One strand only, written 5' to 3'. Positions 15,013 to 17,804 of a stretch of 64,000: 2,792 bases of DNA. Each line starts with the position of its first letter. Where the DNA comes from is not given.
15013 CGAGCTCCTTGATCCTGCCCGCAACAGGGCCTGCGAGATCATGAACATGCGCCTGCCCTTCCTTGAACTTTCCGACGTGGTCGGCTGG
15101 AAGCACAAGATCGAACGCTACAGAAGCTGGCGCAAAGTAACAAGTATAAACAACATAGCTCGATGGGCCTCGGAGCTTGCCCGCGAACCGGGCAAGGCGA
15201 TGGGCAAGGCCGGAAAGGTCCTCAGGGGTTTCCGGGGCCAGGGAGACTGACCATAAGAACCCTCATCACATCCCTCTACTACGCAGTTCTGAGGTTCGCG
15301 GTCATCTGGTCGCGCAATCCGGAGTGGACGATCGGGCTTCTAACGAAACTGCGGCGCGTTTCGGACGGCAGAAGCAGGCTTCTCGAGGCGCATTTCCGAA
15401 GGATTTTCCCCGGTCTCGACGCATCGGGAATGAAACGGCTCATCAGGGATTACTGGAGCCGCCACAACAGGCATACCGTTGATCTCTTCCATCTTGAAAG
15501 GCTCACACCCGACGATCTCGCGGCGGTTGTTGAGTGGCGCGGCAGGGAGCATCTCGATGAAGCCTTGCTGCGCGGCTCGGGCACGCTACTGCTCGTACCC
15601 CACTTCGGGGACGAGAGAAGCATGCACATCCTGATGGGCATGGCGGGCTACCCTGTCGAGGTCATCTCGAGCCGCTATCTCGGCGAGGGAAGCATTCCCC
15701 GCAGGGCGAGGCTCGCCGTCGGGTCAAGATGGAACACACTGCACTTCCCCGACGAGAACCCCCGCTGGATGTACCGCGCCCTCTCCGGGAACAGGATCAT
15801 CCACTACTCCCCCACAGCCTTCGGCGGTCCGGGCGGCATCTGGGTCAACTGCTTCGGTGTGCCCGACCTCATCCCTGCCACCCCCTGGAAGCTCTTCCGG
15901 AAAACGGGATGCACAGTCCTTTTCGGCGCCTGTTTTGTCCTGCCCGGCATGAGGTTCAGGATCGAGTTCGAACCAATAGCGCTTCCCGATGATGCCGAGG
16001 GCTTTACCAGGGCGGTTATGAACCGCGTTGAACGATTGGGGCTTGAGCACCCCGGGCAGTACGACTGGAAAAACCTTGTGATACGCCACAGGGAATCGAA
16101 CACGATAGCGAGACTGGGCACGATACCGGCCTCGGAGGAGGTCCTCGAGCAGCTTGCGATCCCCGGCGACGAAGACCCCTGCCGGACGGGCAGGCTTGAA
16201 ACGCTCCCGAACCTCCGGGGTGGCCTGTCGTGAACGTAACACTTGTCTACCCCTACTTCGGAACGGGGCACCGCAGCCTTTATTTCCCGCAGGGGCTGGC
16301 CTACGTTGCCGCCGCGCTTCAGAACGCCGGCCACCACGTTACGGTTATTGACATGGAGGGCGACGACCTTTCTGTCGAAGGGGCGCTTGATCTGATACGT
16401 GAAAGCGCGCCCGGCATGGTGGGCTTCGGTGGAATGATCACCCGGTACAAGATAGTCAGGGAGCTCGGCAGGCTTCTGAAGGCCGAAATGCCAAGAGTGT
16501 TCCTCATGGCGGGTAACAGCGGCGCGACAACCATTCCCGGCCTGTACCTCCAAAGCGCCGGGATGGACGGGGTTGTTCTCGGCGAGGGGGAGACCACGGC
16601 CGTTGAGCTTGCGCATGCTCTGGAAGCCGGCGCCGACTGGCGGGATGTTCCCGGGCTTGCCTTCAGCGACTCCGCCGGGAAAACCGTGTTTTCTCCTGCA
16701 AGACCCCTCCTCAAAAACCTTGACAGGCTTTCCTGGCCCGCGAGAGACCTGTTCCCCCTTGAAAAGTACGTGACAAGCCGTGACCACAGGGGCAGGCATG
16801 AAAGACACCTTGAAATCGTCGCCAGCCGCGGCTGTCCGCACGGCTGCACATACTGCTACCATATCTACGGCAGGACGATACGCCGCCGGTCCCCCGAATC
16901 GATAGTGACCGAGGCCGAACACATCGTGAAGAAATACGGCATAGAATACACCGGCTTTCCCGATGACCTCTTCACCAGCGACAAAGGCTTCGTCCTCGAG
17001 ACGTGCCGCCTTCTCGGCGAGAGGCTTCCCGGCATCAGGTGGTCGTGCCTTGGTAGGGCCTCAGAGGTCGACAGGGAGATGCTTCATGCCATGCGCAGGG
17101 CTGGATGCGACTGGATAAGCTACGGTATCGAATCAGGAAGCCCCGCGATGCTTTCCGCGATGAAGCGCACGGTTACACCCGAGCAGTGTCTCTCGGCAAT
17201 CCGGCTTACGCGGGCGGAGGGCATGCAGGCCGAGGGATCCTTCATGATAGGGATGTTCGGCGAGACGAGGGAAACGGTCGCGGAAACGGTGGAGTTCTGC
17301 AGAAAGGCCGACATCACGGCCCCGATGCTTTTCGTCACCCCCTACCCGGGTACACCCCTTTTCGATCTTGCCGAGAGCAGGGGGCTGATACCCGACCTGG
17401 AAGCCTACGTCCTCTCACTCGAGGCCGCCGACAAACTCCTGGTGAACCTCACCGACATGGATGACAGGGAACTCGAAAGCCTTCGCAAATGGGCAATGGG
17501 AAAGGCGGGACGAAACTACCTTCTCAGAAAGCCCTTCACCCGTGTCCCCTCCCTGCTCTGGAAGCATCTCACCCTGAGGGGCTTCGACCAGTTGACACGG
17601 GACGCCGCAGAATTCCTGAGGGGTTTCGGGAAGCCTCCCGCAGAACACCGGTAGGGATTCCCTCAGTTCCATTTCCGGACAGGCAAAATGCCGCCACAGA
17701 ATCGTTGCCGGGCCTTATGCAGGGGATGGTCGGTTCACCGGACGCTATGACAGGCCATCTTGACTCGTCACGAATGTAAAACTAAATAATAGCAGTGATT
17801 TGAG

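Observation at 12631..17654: Coupled B12-rSAM / LpxL-type acyltransferase / B12-rSAM operon divergent from a geranylgeranyl-reductase-family gene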

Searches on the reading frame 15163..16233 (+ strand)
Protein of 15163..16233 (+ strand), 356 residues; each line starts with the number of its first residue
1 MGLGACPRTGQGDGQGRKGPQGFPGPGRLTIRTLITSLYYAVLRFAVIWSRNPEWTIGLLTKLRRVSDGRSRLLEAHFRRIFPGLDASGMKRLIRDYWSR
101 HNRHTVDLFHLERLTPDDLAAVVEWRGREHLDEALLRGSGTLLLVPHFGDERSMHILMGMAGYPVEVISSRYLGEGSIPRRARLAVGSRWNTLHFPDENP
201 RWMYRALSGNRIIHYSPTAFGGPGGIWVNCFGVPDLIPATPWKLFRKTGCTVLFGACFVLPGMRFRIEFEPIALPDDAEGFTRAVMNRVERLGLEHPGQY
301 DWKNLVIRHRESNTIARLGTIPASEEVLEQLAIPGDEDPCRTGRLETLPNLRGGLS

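Call 6: search_protein_families(library=pfam, proteins=[window:15163-16233:+], max_evalue=0.01)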
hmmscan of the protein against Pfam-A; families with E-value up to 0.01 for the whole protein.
window:15163-16233:+ (356 aa): 1 family
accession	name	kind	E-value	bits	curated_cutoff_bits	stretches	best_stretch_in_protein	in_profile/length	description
PF03279.18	Lip_A_acyltrans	-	1.1e-12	48.2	22.3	1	61-302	43-288/295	Bacterial lipid A biosynthesis acyltransferase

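Call 7: search_protein_families(library=ncbifam, proteins=[window:15163-16233:+], max_evalue=0.01)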
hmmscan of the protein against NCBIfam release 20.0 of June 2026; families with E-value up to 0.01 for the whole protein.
window:15163-16233:+ (356 aa): 9 families
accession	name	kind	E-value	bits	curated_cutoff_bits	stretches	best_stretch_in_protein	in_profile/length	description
NF006438.0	PRK08734.1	equivalog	5.2e-09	35.6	363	1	69-150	42-124/305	lauroyl acyltransferase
NF005919.0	PRK07920.1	equivalog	3e-07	29.8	209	1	69-149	47-129/311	phosphatidylinositol mannoside acyltransferase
NF006487.0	PRK08905.1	equivalog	7e-07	28.6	281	1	223-303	186-269/290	lysophospholipid acyltransferase family protein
NF005120.0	PRK06553.1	equivalog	1.3e-05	24.7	273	1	225-302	217-301/308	lipid A biosynthesis lauroyl acyltransferase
NF006507.0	PRK08943.1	subfamily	3.2e-05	23.2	337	1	63-165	56-158/322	lipid A biosynthesis (KDO)2-(lauroyl)-lipid IVA acyltransferase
NF004191.0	PRK05646.1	equivalog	0.00014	21.1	491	1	59-305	43-293/310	lipid A biosynthesis lauroyl acyltransferase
NF006437.0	PRK08733.1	equivalog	0.00064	18.9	540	1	51-302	40-289/306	LpxL/LpxP family Kdo(2)-lipid IV(A) lauroyl/palmitoleoyl acyltransferase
NF006432.0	PRK08706.1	equivalog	0.00089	18.6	384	1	57-149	26-116/289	lipid A biosynthesis lauroyl acyltransferase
TIGR02207.1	lipid_A_htrB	subfamily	0.0039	16.6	297.8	0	64-303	45-287/303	LpxL/LpxP family Kdo(2)-lipid IV(A) lauroyl/palmitoleoyl acyltransferase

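Call 41: search_solved_structures(query=window:15247-16233:+, max_evalue=1, show_alignments=2)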
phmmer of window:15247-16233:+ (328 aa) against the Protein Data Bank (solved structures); distinct sequences matched with E-value up to 1: 5.
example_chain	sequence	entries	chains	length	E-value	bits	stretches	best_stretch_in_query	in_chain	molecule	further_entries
5kn7_B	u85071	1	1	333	1.6e-06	30.9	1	97-276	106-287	Lipid A biosynthesis lauroyl acyltransferase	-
5knk_B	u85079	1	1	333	2.1e-06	30.4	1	97-276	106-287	Lipid A biosynthesis lauroyl acyltransferase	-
7ojt_A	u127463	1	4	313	0.0019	20.7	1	48-274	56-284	Phosphatidylinositol mannoside acyltransferase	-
5oce_A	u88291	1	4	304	0.0021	20.5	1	48-270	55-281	Phosphatidylinositol mannoside acyltransferase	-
5f2t_A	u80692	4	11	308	0.0024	20.4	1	48-274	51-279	Phosphatidylinositol mannoside acyltransferase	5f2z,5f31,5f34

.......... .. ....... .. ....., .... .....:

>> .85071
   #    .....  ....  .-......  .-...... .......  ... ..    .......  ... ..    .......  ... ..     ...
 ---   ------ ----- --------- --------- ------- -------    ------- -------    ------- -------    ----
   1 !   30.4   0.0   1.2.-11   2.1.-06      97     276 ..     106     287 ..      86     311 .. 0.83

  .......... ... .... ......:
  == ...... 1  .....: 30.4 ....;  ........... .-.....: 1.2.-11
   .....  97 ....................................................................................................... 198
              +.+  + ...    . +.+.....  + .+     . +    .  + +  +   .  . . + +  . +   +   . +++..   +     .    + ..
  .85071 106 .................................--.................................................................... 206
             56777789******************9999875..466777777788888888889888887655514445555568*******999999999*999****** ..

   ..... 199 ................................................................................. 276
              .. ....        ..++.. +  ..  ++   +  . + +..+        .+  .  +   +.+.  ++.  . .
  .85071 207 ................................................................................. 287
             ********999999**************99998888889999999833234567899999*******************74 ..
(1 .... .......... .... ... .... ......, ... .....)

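Call 44: find_homologous_proteins(query=window:15247-16233:+, max_evalue=1e-10)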
Query window:15247-16233:+ (328 aa): 104 proteins with E <= 1e-10 among 5384 candidates.
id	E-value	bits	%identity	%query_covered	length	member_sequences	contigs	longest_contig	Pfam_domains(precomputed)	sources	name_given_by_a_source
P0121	3.1e-183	627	100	81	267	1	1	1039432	PF03279.19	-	-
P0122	2.6e-154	532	73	97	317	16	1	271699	PF03279.19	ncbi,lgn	-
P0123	2.2e-152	525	70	98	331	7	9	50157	PF03279.19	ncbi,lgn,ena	-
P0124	2.0e-151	522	74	93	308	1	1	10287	PF03279.19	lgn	-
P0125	3.0e-151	522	74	92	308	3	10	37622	PF03279.19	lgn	-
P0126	1.4e-150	519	71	95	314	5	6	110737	PF03279.19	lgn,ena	-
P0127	3.9e-150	518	74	93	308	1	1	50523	PF03279.19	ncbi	ncbi:MAG: lysophospholipid acyltransferase family protein [Candidatus Fermentibacteraceae bacterium]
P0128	4.7e-150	518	72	93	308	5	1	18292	PF03279.19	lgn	-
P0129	1.9e-149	516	74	92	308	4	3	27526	PF03279.19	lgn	-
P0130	7.0e-143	494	71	92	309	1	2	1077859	PF03279.19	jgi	jgi:lauroyl/myristoyl acyltransferase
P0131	1.0e-138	480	73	86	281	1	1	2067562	PF03279.19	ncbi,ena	-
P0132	5.9e-138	478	73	86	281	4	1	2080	PF03279.19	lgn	-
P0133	3.1e-136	472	74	81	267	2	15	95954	PF03279.19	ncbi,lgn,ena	-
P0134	3.8e-131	456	70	83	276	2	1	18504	PF03279.19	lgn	-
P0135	3.6e-103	364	50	97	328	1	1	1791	PF03279.19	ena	-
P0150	2.2e-96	341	46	94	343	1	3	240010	PF03279.19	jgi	jgi:lauroyl/myristoyl acyltransferase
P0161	1.2e-92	329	48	97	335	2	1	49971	PF03279.19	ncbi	-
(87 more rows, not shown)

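Call 52: find_homologous_proteins(query=A2, max_evalue=0.001)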
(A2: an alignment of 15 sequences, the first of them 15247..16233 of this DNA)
Query A2 (15 sequences) (328 aa, profile of the alignment): 135 proteins with E <= 0.001 among 8000 candidates; the best 120 are listed.
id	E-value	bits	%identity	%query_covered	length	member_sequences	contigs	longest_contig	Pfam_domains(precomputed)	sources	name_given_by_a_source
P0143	7.6e-157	539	45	97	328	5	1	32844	PF03279.19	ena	-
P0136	9.6e-154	529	53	86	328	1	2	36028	PF03279.19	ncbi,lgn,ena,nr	ncbi:MAG: lysophospholipid acyltransferase family protein [Candidatus Sabulitectum sp.]|nr:lysophosp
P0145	1.4e-152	525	47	96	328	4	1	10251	PF03279.19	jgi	-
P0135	1.8e-152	525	50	97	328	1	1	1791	PF03279.19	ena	-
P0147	6.8e-152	523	49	94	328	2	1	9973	PF03279.19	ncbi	-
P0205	7.8e-152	523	42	92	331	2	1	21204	PF03279.19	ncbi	-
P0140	9.9e-152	523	48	96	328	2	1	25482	PF03279.19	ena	-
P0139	3.0e-151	521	49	96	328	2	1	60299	PF03279.19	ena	-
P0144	5.3e-151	520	51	86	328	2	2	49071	PF03279.19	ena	-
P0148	6.3e-151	520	49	95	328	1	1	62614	PF03279.19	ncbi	-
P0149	1.9e-150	518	47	98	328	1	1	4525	PF03279.19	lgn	-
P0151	1.9e-150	518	47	96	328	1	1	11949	PF03279.19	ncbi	-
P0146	2.3e-150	518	48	96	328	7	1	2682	PF03279.19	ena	-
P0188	2.3e-150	518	45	92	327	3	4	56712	PF03279.19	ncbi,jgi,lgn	jgi:KDO2-lipid IV(A) lauroyltransferase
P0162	7.7e-150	516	47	93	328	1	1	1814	PF03279.19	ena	-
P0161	1.0e-141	490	48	97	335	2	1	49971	PF03279.19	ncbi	-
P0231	1.6e-140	486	49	88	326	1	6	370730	PF03279.19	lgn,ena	-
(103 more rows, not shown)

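Call 74: find_encoding_contigs(protein=P0231, flank=5000, max_places=1)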
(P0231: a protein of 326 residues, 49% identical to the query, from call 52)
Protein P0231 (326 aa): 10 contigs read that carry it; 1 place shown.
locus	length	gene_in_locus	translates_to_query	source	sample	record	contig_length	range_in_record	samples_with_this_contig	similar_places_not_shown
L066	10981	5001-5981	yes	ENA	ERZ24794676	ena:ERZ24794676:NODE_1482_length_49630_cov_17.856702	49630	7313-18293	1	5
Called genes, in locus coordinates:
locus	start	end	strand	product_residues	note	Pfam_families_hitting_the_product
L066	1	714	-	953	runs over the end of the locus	PF21760:SecD_1st, PF22599:SecDF_P1_head, PF00873:ACR_tran (faint), PF02355:SecD_SecF_C, PF03176:MMPL (weak), PF02355:SecD_SecF_C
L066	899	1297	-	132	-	-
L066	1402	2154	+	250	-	-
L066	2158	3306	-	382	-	PF00266:Aminotran_5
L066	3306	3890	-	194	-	PF01592:NifU_N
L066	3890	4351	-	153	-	PF02082:Rrf2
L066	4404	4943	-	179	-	-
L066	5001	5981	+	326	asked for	PF03279:Lip_A_acyltrans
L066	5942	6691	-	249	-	-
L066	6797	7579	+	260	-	PF00459:Inositol_P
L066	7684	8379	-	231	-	-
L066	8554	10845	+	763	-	PF08126:Propeptide_C25, PF01364:Peptidase_C25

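Call 75: find_encoding_contigs(protein=P0150, flank=5000, max_places=1)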
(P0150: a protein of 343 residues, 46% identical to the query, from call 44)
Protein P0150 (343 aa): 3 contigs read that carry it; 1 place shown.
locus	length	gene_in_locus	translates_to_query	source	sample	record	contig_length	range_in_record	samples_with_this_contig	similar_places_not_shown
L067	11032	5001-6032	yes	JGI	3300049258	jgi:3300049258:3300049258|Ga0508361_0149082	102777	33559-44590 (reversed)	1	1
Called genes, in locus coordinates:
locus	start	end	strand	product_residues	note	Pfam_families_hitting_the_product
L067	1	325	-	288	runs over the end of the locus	-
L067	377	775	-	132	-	-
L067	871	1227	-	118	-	-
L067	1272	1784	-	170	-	PF27840:ScmC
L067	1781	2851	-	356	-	PF04055:Radical_SAM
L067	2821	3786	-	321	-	PF04055:Radical_SAM, PF13186:SPASM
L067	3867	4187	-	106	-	PF05402:PqqD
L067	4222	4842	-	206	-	-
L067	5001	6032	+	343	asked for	PF03279:Lip_A_acyltrans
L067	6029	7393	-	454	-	PF19289:PmbA_TldD_3rd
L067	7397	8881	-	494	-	PF01523:PmbA_TldD_1st, PF19289:PmbA_TldD_3rd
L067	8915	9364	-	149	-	PF03473:MOSC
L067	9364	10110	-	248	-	PF13367:PrsW-protease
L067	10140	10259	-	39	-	-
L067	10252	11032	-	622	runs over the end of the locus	PF02518:HATPase_c (weak), PF13589:HATPase_c_3, PF00183:HSP90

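Call 76: find_encoding_contigs(protein=P0161, flank=5000, max_places=1)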
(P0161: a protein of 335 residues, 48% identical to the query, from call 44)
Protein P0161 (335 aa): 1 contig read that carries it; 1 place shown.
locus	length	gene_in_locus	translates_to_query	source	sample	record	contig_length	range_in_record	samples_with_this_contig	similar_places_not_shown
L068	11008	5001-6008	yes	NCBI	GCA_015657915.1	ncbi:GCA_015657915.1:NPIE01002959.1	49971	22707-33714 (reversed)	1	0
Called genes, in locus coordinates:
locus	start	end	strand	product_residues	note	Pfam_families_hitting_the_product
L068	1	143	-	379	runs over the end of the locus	PF07555:NAGidase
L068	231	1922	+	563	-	PF07837:FTCD_N, PF02971:FTCD, PF04961:FTCD_C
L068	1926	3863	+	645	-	PF00456:Transketolase_N, PF02779:Transket_pyr, PF02780:Transketolase_C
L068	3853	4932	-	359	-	PF01494:FAD_binding_3, PF13450:NAD_binding_8 (faint)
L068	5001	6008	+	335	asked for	PF03279:Lip_A_acyltrans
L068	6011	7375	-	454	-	PF19289:PmbA_TldD_3rd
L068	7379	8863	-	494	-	PF01523:PmbA_TldD_1st, PF19289:PmbA_TldD_3rd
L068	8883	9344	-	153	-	PF03473:MOSC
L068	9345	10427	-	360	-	PF03706:LPG_synthase_TM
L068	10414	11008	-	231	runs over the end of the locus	PF13367:PrsW-protease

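Call 87: predict_structure(alignment_id=A2)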
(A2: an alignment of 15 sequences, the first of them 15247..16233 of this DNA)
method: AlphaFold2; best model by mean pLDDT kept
length: 328 residues; sequences in the alignment: 15
mean_pLDDT: 89.4   pTM: 0.88
mean pLDDT of the five models: 89.4, 88.8, 85.1, 83.4, 82.9
residues with pLDDT >= 90: 201; 70-90: 112; 50-70: 11; < 50: 4
segments of 3 or more residues with pLDDT < 50: 326-328
pLDDT, mean of each block of 10 residues (from residue 1): 80 90 88 73 84 92 91 90 93 97 96 93 93 95 77 87 90 94 93 90 91 94 96 95 93 95 94 89 92 90 92 79 57
secondary structure, 60 per line:
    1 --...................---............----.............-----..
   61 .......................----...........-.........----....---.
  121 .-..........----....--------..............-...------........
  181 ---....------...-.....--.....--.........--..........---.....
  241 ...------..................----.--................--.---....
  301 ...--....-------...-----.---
elements in order: H3-21 H25-36 H41-53 H59-83 H88-94 E95-98 H100-108 E113-116 H123-132 E137-140 H149-162 E164-166 H173-180 E184-187 E198-202 E205-209 H212-220 E223-232 E236-243 H250-267 H275-290 H297-303 H306-309

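Call 90: fold_search(model_id=the predicted structure, library=pdb)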
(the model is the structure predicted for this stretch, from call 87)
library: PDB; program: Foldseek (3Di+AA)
matches with E <= 10: 519; with E <= 0.001: 14
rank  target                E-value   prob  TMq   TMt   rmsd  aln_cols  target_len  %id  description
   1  5knk                  1.2e-15  1.00  0.62  0.63   3.9       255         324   21  Lipid A secondary acyltransferase LpxM from Acinetobacter baumannii with catalytic residue substitution (E127A) (released 2016-09-28)
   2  5kn7                  2.8e-15  1.00  0.66  0.67   6.1       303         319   18  Lipid A secondary acyltransferase LpxM from Acinetobacter baumannii (released 2016-09-28)
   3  7ojt_A                1.2e-14  1.00  0.60  0.77   2.8       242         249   21  Crystal structure of unliganded PatA, a membrane associated acyltransferase from Mycobacterium smegmatis (released 2021-10-27)
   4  5oce_B                1.5e-14  1.00  0.61  0.78   2.9       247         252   21  THE MOLECULAR MECHANISM OF SUBSTRATE RECOGNITION AND CATALYSIS OF THE MEMBRANE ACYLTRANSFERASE PatA -- Complex of PatA (released 2017-12-27)
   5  5f2z_A                2.8e-14  1.00  0.61  0.79   2.9       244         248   20  Crystal structure of membrane associated PatA from Mycobacterium smegmatis in complex with palmitate - P21 space group (released 2016-03-09)
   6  5f2z_D                3.5e-14  1.00  0.58  0.73   6.8       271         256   22  Crystal structure of membrane associated PatA from Mycobacterium smegmatis in complex with palmitate - P21 space group (released 2016-03-09)
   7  5oce_A                3.9e-14  1.00  0.61  0.77   3.0       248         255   21  THE MOLECULAR MECHANISM OF SUBSTRATE RECOGNITION AND CATALYSIS OF THE MEMBRANE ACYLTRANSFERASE PatA -- Complex of PatA (released 2017-12-27)
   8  5f2z_C                4.4e-14  1.00  0.60  0.79   2.8       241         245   21  Crystal structure of membrane associated PatA from Mycobacterium smegmatis in complex with palmitate - P21 space group (released 2016-03-09)
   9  5f34_A                6.3e-14  1.00  0.61  0.77   2.9       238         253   22  Crystal structure of membrane associated PatA from Mycobacterium smegmatis in complex with S-hexadecyl Coenzyme A - P2 (released 2016-03-09)
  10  5f2t_B                7.0e-14  1.00  0.62  0.76   3.0       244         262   22  Crystal structure of membrane associated PatA from Mycobacterium smegmatis in complex with palmitate - C 2 space group (released 2016-03-09)
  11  5f2z_B                7.5e-14  1.00  0.61  0.77   3.3       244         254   22  Crystal structure of membrane associated PatA from Mycobacterium smegmatis in complex with palmitate - P21 space group (released 2016-03-09)
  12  5f2t_A                8.9e-14  1.00  0.62  0.80   3.0       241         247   21  Crystal structure of membrane associated PatA from Mycobacterium smegmatis in complex with palmitate - C 2 space group (released 2016-03-09)
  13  5f31                  4.2e-13  1.00  0.61  0.77   2.9       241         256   22  Crystal structure of membrane associated PatA from Mycobacterium smegmatis in complex with palmitate - P 42 21 2 space g (released 2016-03-09)
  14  5f34_C                7.1e-13  1.00  0.60  0.77   3.0       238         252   22  Crystal structure of membrane associated PatA from Mycobacterium smegmatis in complex with S-hexadecyl Coenzyme A - P2 (released 2016-03-09)
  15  5kym_A                2.7e-03  1.00  0.37  0.47  13.9       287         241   13  Crystal Structure of the 1-acyl-sn-glycerophosphate (LPA) acyltransferase, PlsC, from Thermotoga maritima (released 2017-07-26)
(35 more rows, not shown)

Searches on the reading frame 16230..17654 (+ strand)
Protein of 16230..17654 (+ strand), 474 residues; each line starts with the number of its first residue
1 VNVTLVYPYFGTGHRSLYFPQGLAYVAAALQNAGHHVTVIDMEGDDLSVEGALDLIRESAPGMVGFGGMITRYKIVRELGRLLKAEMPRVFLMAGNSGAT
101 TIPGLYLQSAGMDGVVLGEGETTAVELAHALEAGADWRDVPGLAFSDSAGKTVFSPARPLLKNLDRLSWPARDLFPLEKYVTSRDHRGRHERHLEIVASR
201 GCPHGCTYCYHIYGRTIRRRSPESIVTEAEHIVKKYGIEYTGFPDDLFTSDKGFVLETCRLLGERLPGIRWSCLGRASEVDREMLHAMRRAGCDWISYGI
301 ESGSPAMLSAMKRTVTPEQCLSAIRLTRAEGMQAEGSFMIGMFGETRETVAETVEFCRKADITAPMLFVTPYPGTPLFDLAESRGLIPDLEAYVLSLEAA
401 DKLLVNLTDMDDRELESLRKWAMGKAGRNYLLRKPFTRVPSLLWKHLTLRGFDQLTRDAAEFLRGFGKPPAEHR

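Call 6: search_protein_families(library=pfam, proteins=[window:16230-17654:+], max_evalue=0.01)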
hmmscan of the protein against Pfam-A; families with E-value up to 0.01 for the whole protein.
window:16230-17654:+ (474 aa): 2 families
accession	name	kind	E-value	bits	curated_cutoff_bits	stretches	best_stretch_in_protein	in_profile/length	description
PF04055.27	Radical_SAM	-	5.2e-25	89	29.5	1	197-357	2-166/166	Radical SAM superfamily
PF02310.24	B12-binding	-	9.8e-20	71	32.1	1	18-127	12-120/121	B12 binding domain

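Call 7: search_protein_families(library=ncbifam, proteins=[window:16230-17654:+], max_evalue=0.01)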
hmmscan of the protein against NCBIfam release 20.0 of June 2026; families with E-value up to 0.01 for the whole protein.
window:16230-17654:+ (474 aa): 30 families (the best 25 are shown)
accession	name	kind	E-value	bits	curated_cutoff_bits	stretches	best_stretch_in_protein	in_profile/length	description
TIGR02026.1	BchE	equivalog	5.6e-49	167.3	481.35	1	16-395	18-401/497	magnesium-protoporphyrin IX monomethyl ester anaerobic oxidative cyclase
TIGR03471.1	HpnJ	equivalog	7.7e-44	150.3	577.6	1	15-393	29-399/472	hopanoid biosynthesis associated radical SAM protein HpnJ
NF050148.1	rSAM_ApyD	equivalog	6.6e-36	123.9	750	1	22-380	27-392/645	RiPP biosynthesis radical SAM protein ApyD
TIGR04072.2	rSAM_ladder_B12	equivalog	2.1e-35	122.2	360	2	194-389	181-380/443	lipid biosynthesis B12-binding/radical SAM protein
TIGR04014.1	B12_SAM_MJ_0865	equivalog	6.9e-35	120.7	360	1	99-384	77-361/434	methyl-coenzyme M reductase glutamine C-methyltransferase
NF033070.1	rSAM_AprD4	equivalog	4.7e-30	104.9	500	1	15-389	37-398/456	AprD4 family radical SAM diol-dehydratase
NF038361.1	rSAM_Sden_1168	equivalog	4.6e-29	101.4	575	1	17-420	82-509/560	Sden_1168 family B12-binding radical SAM P-methyltransferase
TIGR04479.1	bcpD_PhpK_rSAM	subfamily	5.1e-29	101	600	1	106-361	165-410/504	PhpK family radical SAM P-methyltransferase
TIGR04367.1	HpnR_B12_rSAM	equivalog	2.5e-26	92.3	650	1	20-385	22-376/490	hopanoid C-3 methylase HpnR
TIGR04013.1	B12_SAM_MJ_1487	hypoth_equivalog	8.2e-26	90.7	251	2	48-235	30-195/382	TIGR04013 family B12-binding domain/radical SAM domain-containing protein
TIGR04385.1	B12_rSAM_cofa1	equivalog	4.1e-24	85.6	450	1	20-357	20-361/438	B12 lower ligand biosynthesis radical SAM protein BzaD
TIGR04295.1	B12_rSAM_oligo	hypoth_equivalog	2.5e-23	82.5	400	1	13-314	18-315/422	TIGR04295 family B12-binding domain-containing radical SAM protein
TIGR03975.1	rSAM_ocin_1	subfamily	7.2e-22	77.6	281.85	1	49-356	117-426/606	RiPP maturation radical SAM C-methyltransferase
NF040546.1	rSAM_CUAEP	equivalog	4.5e-18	65.2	500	1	20-362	13-343/468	CUAEP/CCAEP-tail radical SAM (seleno)protein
NF040542.1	rSAM_RCCLKC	equivalog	5.1e-16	58.8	450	1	18-361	11-351/423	arsinothricin biosynthesis radical SAM protein ArsL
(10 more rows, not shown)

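Call 40: search_solved_structures(query=window:16230-17654:+, max_evalue=0.001)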
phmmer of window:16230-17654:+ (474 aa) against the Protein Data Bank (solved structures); distinct sequences matched with E-value up to 0.001: 7.
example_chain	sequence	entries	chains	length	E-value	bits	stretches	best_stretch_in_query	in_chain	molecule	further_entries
6fd2_B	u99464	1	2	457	1.4e-23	86.7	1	109-391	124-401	Putative apramycin biosynthetic oxidoreductase 4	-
9ccb_A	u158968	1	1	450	2.2e-22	82.8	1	99-386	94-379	Radical SAM core domain-containing protein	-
6wte_A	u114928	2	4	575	5.6e-09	38.6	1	75-382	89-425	B12-binding domain-containing protein | Tryptophan-C2-methyltransferase containing B12-binding domain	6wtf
2qgq_A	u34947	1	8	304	2.1e-05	26.8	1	196-383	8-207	Protein TM_1862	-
7kdx_A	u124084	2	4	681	2.7e-05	26.5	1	67-231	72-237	Methyltransferase TokK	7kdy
4jc0_A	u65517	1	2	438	2.9e-05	26.4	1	194-383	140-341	Ribosomal protein S12 methylthiotransferase RimO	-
5ul2_A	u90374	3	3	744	0.00011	24.5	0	118-363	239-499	OxsB protein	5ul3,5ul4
